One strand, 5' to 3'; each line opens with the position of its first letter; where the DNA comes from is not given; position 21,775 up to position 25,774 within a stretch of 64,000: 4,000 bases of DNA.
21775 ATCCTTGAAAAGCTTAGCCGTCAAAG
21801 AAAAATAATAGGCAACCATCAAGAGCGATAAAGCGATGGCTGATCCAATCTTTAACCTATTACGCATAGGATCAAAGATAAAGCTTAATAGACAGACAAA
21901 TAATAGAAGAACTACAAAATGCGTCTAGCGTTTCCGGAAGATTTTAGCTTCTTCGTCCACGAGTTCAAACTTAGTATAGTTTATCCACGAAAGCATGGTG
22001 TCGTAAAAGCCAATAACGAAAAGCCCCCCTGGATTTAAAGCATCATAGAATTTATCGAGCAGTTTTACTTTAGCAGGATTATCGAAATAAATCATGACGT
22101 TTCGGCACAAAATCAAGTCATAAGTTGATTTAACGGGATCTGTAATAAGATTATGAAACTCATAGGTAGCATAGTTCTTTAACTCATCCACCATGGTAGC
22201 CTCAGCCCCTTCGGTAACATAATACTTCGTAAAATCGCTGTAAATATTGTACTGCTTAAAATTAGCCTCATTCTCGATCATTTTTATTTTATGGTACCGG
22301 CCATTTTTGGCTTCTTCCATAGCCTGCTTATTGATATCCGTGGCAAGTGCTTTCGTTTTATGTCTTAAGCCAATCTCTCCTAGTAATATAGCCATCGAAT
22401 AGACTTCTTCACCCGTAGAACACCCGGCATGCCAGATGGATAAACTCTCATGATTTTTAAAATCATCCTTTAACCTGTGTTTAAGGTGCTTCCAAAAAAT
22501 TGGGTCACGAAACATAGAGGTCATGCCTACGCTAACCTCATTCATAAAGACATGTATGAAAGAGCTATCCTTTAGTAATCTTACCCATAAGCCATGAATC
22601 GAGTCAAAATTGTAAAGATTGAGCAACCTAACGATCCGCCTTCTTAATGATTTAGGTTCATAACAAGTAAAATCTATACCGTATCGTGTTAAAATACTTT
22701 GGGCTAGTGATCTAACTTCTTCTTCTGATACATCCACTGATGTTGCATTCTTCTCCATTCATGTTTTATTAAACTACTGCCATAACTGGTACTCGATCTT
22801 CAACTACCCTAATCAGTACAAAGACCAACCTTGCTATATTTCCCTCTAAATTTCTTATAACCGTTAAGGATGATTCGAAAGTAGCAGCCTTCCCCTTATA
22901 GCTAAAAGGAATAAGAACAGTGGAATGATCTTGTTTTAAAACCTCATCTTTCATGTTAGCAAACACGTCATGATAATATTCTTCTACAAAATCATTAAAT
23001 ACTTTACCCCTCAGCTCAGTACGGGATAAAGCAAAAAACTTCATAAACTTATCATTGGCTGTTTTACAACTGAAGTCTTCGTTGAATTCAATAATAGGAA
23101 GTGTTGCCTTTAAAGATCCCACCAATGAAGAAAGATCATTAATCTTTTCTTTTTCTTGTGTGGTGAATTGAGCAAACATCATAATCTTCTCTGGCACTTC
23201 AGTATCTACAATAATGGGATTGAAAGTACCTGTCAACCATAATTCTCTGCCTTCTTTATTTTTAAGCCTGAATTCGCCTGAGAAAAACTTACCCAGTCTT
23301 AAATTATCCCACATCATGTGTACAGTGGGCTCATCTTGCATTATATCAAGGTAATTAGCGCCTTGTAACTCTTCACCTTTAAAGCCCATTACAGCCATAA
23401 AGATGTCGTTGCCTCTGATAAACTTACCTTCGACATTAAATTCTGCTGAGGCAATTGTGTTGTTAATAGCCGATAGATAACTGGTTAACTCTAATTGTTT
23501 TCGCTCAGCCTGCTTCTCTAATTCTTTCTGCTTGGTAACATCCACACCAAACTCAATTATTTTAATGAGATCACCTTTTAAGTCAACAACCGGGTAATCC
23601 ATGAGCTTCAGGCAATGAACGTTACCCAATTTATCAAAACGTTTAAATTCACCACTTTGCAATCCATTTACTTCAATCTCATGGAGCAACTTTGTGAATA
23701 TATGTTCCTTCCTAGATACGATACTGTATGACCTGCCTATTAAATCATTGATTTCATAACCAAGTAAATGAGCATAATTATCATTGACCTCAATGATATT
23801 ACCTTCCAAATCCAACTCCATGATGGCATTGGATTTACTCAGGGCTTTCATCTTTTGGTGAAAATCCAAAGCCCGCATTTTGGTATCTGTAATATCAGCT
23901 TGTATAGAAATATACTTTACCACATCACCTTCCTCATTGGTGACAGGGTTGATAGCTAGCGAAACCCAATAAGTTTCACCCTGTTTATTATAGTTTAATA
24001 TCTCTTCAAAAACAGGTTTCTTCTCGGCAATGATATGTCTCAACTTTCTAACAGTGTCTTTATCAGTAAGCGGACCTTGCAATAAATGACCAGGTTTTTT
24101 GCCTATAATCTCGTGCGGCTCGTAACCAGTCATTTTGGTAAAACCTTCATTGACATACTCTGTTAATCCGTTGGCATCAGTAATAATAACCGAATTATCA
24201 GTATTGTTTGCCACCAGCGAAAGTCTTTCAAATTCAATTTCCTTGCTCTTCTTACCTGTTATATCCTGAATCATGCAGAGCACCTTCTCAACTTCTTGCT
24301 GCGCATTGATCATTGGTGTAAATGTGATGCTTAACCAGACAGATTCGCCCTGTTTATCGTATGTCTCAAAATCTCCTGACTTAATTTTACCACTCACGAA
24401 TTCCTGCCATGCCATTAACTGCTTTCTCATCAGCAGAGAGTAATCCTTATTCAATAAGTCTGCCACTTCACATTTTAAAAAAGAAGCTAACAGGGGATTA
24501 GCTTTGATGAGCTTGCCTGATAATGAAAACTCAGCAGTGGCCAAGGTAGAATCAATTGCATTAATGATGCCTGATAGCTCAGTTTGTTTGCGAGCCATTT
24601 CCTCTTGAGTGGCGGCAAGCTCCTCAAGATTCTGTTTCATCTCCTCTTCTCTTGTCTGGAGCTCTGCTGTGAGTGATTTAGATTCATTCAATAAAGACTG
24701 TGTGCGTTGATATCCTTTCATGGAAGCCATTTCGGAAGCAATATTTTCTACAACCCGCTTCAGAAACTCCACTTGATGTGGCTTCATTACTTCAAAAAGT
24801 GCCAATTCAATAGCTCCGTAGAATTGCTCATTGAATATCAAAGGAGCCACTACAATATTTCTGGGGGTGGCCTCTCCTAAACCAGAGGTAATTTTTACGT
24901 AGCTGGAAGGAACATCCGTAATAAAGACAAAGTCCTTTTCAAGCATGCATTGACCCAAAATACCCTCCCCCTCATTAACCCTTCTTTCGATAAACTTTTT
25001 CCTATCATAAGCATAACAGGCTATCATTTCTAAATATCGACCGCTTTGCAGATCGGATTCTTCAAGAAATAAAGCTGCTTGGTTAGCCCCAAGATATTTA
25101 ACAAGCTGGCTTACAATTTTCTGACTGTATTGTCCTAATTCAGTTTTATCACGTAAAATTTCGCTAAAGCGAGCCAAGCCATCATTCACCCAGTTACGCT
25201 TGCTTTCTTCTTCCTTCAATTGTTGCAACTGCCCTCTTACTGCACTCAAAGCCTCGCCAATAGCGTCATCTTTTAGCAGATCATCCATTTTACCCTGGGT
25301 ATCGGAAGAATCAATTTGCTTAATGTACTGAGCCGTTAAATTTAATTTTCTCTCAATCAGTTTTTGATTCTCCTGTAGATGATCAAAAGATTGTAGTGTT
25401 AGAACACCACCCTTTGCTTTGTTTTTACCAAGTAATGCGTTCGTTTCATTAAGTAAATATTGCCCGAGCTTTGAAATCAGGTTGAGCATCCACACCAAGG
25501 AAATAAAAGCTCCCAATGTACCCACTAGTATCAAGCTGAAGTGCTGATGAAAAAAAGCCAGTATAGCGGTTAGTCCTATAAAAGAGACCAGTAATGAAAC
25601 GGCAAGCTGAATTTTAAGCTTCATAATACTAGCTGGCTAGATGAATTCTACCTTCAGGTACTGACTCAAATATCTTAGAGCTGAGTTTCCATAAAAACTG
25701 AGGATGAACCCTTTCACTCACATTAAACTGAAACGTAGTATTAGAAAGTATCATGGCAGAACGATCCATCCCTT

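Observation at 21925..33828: Complete F1/archaeal-style chemosensory operon in a Bacteroidota genome, with no visible motor target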

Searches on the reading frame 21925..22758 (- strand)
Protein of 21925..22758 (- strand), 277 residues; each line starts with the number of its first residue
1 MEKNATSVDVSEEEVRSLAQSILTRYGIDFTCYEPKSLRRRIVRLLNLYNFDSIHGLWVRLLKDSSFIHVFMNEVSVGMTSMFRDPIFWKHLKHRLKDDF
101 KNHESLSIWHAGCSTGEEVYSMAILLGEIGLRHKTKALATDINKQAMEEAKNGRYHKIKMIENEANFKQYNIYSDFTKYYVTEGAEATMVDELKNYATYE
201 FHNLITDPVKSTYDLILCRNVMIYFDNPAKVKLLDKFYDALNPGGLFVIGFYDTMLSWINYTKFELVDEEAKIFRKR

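Call 4: search_protein_families(library=pfam, proteins=[window:21925-22758:-], max_evalue=0.01)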
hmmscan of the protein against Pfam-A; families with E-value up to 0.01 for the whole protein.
window:21925-22758:- (277 aa): 7 families
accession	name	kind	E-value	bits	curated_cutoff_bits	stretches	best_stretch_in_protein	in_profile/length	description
PF01739.24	CheR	-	5.5e-39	134.1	27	1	80-257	3-181/195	CheR methyltransferase, SAM binding domain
PF03705.20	CheR_N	-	7.6e-09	35.6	27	1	16-64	4-52/53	CheR methyltransferase, all-alpha domain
PF08242.18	Methyltransf_12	-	1.1e-08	36.1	30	1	133-247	19-98/98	Methyltransferase domain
PF13489.12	Methyltransf_23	-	2.8e-06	27.6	27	1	112-256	30-123/164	Methyltransferase domain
PF13649.12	Methyltransf_25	-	3.7e-06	28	27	1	209-245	61-97/97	Methyltransferase domain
PF13847.12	Methyltransf_31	-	1.1e-05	25.6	27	1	107-253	6-113/145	Methyltransferase domain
PF08241.18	Methyltransf_11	-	0.00029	21.8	21.2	0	209-249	56-95/95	Methyltransferase domain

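Call 8: search_protein_families(library=ncbifam, proteins=[window:21925-22758:-], max_evalue=0.01)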
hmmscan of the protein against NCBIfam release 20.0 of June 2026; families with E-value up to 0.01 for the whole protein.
window:21925-22758:- (277 aa): 3 families
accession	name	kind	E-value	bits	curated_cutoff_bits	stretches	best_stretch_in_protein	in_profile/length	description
NF007902.0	PRK10611.1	equivalog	4.2e-29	101.7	435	1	9-254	21-265/287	protein-glutamate O-methyltransferase CheR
NF008264.0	PRK11036.1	equivalog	8.2e-05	22.2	366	0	205-254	105-152/261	tRNA uridine 5-oxyacetic acid(34) methyltransferase CmoM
TIGR04345.1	ovoA_Cterm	equivalog_domain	0.00029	20.5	170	1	210-250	132-170/242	putative 4-mercaptohistidine N1-methyltransferase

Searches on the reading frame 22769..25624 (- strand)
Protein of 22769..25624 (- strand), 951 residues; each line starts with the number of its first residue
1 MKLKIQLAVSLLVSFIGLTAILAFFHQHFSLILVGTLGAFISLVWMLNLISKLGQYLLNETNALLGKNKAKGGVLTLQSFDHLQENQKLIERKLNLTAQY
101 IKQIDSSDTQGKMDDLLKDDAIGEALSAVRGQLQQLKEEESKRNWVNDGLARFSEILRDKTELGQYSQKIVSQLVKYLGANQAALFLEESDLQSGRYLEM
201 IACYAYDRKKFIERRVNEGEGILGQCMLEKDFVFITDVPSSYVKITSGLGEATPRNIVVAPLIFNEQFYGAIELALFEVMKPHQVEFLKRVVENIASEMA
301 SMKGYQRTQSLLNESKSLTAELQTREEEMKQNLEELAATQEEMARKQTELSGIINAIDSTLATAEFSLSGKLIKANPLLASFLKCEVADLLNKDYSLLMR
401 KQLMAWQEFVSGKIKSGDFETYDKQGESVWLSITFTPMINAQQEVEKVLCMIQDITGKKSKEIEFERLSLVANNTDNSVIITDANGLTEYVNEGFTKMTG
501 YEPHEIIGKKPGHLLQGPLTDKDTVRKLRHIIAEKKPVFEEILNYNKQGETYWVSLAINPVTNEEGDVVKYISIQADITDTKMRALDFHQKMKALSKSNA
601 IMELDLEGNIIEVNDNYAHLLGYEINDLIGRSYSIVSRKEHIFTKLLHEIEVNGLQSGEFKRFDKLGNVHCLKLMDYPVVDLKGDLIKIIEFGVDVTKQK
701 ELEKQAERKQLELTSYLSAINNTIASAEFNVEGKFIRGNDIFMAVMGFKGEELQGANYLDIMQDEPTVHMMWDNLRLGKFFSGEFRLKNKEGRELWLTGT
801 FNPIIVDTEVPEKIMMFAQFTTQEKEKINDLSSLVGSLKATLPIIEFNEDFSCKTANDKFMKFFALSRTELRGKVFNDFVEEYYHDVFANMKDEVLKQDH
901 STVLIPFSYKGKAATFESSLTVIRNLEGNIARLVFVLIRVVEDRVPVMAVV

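Call 4: search_protein_families(library=pfam, proteins=[window:22769-25624:-], max_evalue=0.01)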
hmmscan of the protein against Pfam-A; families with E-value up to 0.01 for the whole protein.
window:22769-25624:- (951 aa): 8 families
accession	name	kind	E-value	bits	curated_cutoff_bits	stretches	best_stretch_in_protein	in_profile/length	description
PF13426.13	PAS_9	-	4.5e-50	168.6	27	4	477-580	2-103/103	PAS domain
PF08448.16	PAS_4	-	1e-30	106.6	23.1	3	474-581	3-108/110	PAS fold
PF00989.32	PAS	-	3e-30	105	22.6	3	467-575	2-110/113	PAS fold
PF08447.18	PAS_3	-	1.4e-22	80.2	25.6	2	490-574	3-88/89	PAS fold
PF13188.13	PAS_8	-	1.1e-11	44.6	21.8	1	466-523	1-55/65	PAS domain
PF13185.12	GAF_2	-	1.7e-10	41.7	28.6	1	167-297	8-133/136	GAF domain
PF01590.32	GAF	-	1.9e-08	35.3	22.4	1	165-297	4-131/133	GAF domain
PF24820.1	Diguanyl_cycl_sensor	-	4.7e-07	30.2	28.1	0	844-894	9-59/109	Diguanylate cyclase-like sensor domain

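Call 8: search_protein_families(library=ncbifam, proteins=[window:22769-25624:-], max_evalue=0.01)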
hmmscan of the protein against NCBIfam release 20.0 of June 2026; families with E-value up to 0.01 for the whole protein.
window:22769-25624:- (951 aa): 18 families
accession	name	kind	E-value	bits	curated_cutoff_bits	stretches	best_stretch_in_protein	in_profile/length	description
TIGR00229.1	sensory_box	domain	4.5e-56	188.4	22.9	5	466-584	5-122/126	PAS domain S-box protein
NF052652.1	YtvA_fam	equivalog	4.1e-31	108.4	250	1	473-596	7-132/243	YtvA family blue-light photoreceptor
NF010076.0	PRK13557.1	subfamily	4.5e-28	98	631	1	490-621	57-188/540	histidine kinase famiy protein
TIGR02938.1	nifL_nitrog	equivalog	2e-25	89.3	242.45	2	474-582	12-119/494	nitrogen fixation negative regulator NifL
NF010077.0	PRK13559.1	subfamily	4.5e-25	88.3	361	1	474-591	51-171/364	hypothetical protein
NF008467.0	PRK11359.1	equivalog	5e-25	87.6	857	1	418-599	90-269/800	oxygen-sensing cyclic-di-GMP phosphodiesterase DosP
NF052306.1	BluLightHisKinLov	equivalog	5e-24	84.8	450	1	468-583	23-141/334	blue-light-activated histidine kinase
NF045675.1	PhdiestaseDibA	equivalog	1e-21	77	980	1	427-585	41-196/623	phosphodiesterase DibA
NF052574.1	HisKinEspCMyxo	equivalog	1.2e-16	60.1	1200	1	487-582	309-402/785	serine histidine kinase EspC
NF008468.0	PRK11360.1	equivalog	5.1e-16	58.2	646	2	598-709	278-390/616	two-component system sensor histidine kinase AtoS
NF046044.1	PnpS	equivalog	8.3e-15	54.7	400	1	293-473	3-176/390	two-component system histidine kinase PnpS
NF053781.1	cdiGMPphdstlr2612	equivalog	4.5e-13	47.8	1600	1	403-578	647-826/1268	Tlr1612 family c-di-GMP phosphodiesterase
NF052573.1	HisKinEspAMyxo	equivalog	3.1e-11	42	1400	2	430-583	218-370/755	serine histidine kinase EspA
NF007298.0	PRK09776.1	equivalog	2.7e-09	35.5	1135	2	440-590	525-684/1111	diguanylate cyclase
NF033092.0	HK_WalK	equivalog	5.2e-07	28.6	725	1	459-582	251-366/594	cell wall metabolism sensor histidine kinase WalK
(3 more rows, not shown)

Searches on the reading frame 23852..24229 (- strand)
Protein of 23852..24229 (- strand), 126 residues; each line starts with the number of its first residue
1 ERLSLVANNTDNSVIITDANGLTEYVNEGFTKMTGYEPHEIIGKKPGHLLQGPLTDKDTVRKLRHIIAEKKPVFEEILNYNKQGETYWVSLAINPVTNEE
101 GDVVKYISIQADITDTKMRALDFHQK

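Call 67: search_solved_structures(query=window:23852-24229:-, show_alignments=3, max_evalue=1e-10)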
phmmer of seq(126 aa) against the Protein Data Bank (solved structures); distinct sequences matched with E-value up to 1e-10: 99 (the best 60 are shown).
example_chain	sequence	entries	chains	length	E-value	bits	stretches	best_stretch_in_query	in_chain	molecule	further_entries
6rhf_A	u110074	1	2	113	1.2e-24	89.7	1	14-114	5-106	Multi-sensor hybrid histidine kinase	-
6y7u_A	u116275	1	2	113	1.2e-24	89.7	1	14-114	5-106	Multi-sensor hybrid histidine kinase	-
8pm1_A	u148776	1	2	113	2e-24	88.9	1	14-114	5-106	histidine kinase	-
6rhg_A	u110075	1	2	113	2.6e-24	88.6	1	14-114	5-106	Multi-sensor hybrid histidine kinase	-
9u5n_A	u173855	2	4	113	3.1e-24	88.3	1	14-114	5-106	histidine kinase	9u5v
6ywi_A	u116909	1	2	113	3.1e-24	88.3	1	14-114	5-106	Multi-sensor hybrid histidine kinase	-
6y7r_A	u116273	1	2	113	3.2e-24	88.3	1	14-114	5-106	Multi-sensor hybrid histidine kinase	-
7ab6_A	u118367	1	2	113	3.5e-24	88.2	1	16-114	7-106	Multi-sensor hybrid histidine kinase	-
6yxc_A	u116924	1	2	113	4.3e-24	87.9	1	14-114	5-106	Multi-sensor hybrid histidine kinase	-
6yx4_A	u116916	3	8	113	4.3e-24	87.9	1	14-114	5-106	Multi-sensor hybrid histidine kinase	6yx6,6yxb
6ywh_A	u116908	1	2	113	5.9e-24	87.4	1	14-114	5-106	Multi-sensor hybrid histidine kinase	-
6ywg_A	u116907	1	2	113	5.9e-24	87.4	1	14-114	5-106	Multi-sensor hybrid histidine kinase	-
6ywq_A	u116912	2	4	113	5.9e-24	87.4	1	14-114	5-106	Multi-sensor hybrid histidine kinase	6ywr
8pky_A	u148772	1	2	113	1.1e-23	86.5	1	14-114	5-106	histidine kinase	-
7ab7_A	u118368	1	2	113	1.3e-23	86.4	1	16-114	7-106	Multi-sensor hybrid histidine kinase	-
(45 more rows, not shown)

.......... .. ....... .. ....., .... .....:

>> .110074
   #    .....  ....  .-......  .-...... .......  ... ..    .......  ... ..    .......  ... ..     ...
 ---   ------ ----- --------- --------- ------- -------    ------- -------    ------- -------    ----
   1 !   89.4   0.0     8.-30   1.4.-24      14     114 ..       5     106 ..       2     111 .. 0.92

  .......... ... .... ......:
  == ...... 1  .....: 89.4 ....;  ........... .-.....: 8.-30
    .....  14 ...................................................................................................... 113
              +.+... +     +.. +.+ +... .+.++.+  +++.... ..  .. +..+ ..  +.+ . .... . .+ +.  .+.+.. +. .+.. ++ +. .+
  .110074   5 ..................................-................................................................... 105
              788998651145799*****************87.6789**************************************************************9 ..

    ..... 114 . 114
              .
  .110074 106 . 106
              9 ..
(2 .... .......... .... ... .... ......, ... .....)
